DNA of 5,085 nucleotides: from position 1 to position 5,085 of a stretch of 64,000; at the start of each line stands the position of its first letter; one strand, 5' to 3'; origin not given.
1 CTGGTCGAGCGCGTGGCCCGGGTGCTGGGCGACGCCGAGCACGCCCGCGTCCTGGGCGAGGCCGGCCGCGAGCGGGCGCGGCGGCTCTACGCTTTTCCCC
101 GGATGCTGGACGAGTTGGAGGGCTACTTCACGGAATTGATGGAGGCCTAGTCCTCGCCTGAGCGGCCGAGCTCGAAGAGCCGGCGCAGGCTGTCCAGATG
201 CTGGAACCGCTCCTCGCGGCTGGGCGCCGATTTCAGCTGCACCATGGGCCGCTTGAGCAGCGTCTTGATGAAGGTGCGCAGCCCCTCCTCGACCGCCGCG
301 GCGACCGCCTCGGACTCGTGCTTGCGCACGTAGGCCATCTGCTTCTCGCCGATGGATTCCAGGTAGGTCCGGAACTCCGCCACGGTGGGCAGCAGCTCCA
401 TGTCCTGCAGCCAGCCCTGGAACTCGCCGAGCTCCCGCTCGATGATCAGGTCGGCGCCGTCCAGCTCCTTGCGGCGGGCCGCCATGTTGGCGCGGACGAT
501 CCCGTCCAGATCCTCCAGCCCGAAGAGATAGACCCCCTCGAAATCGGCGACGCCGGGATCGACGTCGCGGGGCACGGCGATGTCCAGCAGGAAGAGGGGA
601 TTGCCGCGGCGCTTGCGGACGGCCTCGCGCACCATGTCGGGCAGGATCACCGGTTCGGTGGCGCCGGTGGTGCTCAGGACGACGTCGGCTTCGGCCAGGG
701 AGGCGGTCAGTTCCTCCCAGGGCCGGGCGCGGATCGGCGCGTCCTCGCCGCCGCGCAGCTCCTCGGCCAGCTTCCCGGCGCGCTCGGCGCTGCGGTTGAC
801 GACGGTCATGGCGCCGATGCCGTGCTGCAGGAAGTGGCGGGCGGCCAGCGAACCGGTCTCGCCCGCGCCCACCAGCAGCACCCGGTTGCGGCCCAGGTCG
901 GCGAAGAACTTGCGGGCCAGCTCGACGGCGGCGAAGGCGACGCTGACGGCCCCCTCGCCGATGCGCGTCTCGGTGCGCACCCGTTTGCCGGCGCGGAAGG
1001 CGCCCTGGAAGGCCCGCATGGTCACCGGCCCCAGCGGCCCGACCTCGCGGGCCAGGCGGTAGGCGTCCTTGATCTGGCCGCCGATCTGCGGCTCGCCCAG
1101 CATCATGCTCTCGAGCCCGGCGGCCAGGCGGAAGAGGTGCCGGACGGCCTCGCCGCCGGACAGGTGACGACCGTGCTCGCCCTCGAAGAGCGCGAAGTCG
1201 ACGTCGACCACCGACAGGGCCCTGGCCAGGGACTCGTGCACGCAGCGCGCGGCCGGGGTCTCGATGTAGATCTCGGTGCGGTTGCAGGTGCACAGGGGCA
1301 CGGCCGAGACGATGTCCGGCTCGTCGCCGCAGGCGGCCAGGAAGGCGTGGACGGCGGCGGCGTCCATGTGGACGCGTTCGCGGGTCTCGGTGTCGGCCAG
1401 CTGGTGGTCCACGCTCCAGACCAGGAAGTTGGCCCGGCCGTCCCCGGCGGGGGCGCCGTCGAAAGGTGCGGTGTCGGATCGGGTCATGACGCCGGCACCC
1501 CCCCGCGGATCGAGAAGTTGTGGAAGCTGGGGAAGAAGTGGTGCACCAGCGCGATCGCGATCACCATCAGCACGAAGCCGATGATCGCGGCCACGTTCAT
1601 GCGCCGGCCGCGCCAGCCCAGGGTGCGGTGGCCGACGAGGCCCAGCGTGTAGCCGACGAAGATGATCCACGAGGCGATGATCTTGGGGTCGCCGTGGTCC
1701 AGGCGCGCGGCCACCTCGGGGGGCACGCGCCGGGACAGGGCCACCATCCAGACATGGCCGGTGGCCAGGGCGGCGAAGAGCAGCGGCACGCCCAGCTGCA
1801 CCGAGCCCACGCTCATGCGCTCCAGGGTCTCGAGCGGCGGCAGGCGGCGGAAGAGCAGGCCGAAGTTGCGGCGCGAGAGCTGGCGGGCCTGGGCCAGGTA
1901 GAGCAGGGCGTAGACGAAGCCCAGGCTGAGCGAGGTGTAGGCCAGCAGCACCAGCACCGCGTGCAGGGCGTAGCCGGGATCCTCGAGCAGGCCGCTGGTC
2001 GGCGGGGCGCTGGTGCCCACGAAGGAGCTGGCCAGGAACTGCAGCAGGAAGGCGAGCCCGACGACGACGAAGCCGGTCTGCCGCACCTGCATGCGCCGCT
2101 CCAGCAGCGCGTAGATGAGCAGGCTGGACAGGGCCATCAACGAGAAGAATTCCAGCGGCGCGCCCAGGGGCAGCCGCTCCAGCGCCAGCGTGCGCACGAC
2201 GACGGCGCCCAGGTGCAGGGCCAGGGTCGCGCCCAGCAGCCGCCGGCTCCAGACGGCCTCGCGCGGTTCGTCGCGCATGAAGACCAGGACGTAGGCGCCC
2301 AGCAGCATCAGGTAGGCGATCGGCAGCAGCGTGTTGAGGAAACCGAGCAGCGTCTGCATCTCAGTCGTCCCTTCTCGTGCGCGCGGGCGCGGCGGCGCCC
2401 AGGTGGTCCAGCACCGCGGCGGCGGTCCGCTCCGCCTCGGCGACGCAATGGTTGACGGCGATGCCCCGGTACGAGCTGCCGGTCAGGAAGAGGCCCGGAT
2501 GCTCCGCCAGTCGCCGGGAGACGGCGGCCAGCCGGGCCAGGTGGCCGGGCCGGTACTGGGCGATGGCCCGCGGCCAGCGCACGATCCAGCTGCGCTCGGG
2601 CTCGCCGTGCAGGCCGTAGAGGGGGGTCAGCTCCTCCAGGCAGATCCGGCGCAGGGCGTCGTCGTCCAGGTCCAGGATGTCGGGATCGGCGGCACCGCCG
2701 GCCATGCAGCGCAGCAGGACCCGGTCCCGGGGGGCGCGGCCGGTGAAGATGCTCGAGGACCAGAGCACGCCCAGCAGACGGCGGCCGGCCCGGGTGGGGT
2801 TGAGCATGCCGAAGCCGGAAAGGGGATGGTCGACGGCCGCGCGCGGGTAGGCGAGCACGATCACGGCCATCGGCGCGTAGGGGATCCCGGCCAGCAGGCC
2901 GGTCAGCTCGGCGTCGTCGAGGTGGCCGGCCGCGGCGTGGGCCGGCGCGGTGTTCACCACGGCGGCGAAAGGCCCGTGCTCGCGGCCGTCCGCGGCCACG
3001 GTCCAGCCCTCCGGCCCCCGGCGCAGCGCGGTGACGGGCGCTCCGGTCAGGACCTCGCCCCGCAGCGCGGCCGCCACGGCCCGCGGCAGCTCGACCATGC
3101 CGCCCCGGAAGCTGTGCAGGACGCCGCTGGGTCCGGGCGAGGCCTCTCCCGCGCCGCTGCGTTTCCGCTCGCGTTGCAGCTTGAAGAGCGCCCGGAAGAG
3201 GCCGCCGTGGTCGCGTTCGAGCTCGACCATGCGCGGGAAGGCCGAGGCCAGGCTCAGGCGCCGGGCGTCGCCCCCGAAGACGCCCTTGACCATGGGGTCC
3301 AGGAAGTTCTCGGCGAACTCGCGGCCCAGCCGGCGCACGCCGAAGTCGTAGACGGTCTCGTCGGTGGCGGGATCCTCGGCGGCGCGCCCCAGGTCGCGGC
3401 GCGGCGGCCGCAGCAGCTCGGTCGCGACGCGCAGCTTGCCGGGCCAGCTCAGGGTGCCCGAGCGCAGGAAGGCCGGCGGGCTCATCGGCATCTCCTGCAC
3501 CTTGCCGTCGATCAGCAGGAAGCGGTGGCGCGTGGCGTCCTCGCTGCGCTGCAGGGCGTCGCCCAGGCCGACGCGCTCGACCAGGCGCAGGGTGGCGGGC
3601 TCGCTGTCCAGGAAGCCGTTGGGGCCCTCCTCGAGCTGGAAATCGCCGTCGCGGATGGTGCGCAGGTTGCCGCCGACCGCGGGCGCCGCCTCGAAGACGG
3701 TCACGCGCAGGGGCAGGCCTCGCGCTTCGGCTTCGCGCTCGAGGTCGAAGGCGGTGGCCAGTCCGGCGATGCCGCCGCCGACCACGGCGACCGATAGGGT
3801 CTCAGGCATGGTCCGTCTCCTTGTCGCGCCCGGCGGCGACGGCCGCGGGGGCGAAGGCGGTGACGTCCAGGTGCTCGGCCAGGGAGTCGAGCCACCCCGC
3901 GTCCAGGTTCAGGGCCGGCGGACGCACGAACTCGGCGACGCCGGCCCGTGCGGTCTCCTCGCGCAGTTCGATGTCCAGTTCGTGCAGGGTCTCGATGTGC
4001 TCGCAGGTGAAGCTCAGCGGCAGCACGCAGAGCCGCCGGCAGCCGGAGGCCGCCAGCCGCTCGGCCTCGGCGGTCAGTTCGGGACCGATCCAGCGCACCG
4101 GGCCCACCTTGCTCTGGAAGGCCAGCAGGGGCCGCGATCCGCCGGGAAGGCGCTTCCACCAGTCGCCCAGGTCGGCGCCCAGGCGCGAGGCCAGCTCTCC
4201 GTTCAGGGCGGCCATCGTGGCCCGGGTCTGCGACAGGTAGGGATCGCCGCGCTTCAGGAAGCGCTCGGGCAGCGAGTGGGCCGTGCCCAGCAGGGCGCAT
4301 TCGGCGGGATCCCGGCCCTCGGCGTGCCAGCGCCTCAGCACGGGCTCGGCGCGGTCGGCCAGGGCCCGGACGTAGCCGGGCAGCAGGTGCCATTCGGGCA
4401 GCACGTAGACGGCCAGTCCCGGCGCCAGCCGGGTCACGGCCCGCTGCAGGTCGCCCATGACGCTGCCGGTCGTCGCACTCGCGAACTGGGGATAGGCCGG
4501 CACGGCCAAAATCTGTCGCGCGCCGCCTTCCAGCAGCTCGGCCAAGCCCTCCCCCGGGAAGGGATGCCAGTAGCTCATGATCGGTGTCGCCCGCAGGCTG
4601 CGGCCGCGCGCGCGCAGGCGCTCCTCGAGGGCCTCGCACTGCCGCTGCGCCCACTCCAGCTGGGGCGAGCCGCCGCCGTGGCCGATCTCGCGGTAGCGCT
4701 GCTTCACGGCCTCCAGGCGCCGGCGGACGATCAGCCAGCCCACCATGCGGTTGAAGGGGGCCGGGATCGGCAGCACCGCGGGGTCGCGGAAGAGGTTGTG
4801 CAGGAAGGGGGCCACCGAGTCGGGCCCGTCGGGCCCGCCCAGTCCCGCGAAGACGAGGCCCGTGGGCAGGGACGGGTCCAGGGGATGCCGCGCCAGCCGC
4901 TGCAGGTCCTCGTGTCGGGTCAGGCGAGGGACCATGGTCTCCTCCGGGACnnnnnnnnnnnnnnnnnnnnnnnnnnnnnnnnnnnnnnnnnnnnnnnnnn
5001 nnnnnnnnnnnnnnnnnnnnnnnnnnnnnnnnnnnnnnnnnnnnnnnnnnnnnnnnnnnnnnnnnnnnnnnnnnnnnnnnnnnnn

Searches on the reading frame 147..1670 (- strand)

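Call 8: search_protein_families(library=ncbifam, proteins=[window:147-1670:-], max_evalue=0.00001)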
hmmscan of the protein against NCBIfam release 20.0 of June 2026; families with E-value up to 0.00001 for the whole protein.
window:147-1670:- (507 aa): 10 families
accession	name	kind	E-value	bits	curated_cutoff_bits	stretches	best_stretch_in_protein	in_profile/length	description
TIGR01035.1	hemA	equivalog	2.6e-110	369.2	209.55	1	83-501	2-415/416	glutamyl-tRNA reductase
NF000744.0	PRK00045.1-3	equivalog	4.7e-94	315.8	429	1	82-503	3-426/447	glutamyl-tRNA reductase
NF000750.0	PRK00045.3-4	equivalog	2.2e-55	188.3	289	1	86-501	7-413/439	glutamyl-tRNA reductase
NF010548.0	PRK13940.1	equivalog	3.9e-47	161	469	1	100-500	21-409/414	glutamyl-tRNA reductase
NF000752.0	PRK00045.4-2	equivalog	4.2e-31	108.5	381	1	126-473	50-372/412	glutamyl-tRNA reductase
NF000751.1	PRK00045.4-1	equivalog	9.8e-23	80.8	478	1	126-303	50-225/426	glutamyl-tRNA reductase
NF001909.0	PRK00676.1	equivalog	5.7e-14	51.9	478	1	122-293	44-206/338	glutamyl-tRNA reductase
NF004793.0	PRK06141.1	equivalog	3.9e-08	32.7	322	1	247-349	111-211/314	bifunctional Delta(1)-pyrroline-2-carboxylate/Delta(1)-piperideine-2-carboxylate reductase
NF009201.0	PRK12549.1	subfamily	2.9e-07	29.9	235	1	252-335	120-202/286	shikimate dehydrogenase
NF001310.0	PRK00258.1-2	equivalog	1.1e-06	28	221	1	257-338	117-197/279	shikimate dehydrogenase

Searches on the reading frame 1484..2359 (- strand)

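Call 8: search_protein_families(library=ncbifam, proteins=[window:1484-2359:-], max_evalue=0.00001)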
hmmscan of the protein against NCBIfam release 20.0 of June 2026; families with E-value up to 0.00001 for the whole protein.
window:1484-2359:- (291 aa): 1 family
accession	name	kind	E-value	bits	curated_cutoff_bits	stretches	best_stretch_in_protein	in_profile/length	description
TIGR03144.1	cytochr_II_ccsB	equivalog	4.5e-19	69.1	187.6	1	45-282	5-251/252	c-type cytochrome biogenesis protein CcsB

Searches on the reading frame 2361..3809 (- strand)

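Call 8: search_protein_families(library=ncbifam, proteins=[window:2361-3809:-], max_evalue=0.00001)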
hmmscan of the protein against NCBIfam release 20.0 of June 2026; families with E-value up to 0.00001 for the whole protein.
window:2361-3809:- (482 aa): 11 families
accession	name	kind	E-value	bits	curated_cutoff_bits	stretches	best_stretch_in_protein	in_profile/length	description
TIGR00562.1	proto_IX_ox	equivalog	1.4e-81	274.5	97.85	1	6-470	4-468/470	protoporphyrinogen oxidase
NF008845.0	PRK11883.1-5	equivalog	3.5e-76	256.4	560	1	6-470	6-465/468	protoporphyrinogen oxidase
NF008841.0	PRK11883.1-1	equivalog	3e-47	161.6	517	1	5-469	4-450/453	protoporphyrinogen oxidase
NF009081.0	PRK12416.1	equivalog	5.7e-34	117.8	702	1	6-470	3-461/466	protoporphyrinogen oxidase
NF008843.0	PRK11883.1-3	equivalog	1e-22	80.9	406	1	8-366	5-332/424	protoporphyrinogen oxidase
NF005560.0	PRK07233.1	equivalog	3.7e-21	75.5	252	1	7-188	3-170/435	hypothetical protein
TIGR03467.1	HpnE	equivalog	2.9e-19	69.7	283.05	1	7-190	1-182/430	hydroxysqualene dehydroxylase HpnE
NF005547.0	PRK07208.1-3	equivalog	1.8e-13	50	380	1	4-193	4-179/465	hypothetical protein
TIGR02734.1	crtI_fam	subfamily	1.5e-06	27.2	238.1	1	7-68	1-56/504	phytoene desaturase family protein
NF045637.1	carotdesatCrtDProt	equivalog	4.9e-06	25.4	580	1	7-64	1-52/485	1-hydroxycarotenoid 3,4-desaturase CrtD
NF005548.0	PRK07208.1-4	equivalog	6.5e-06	25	389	0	6-73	5-66/488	hypothetical protein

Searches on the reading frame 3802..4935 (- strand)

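Call 8: search_protein_families(library=ncbifam, proteins=[window:3802-4935:-], max_evalue=0.00001)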
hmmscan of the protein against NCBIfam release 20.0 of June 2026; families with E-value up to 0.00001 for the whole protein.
window:3802-4935:- (377 aa): 3 families
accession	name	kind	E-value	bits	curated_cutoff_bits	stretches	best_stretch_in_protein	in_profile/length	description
TIGR00109.1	hemH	equivalog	2e-63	214.8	124.6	1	24-355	5-316/322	ferrochelatase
NF000689.1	PRK00035.2-1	equivalog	8.6e-29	100.4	408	1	27-351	5-302/311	ferrochelatase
NF009095.0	PRK12435.1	subfamily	2e-17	63.3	455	1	73-356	38-303/311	ferrochelatase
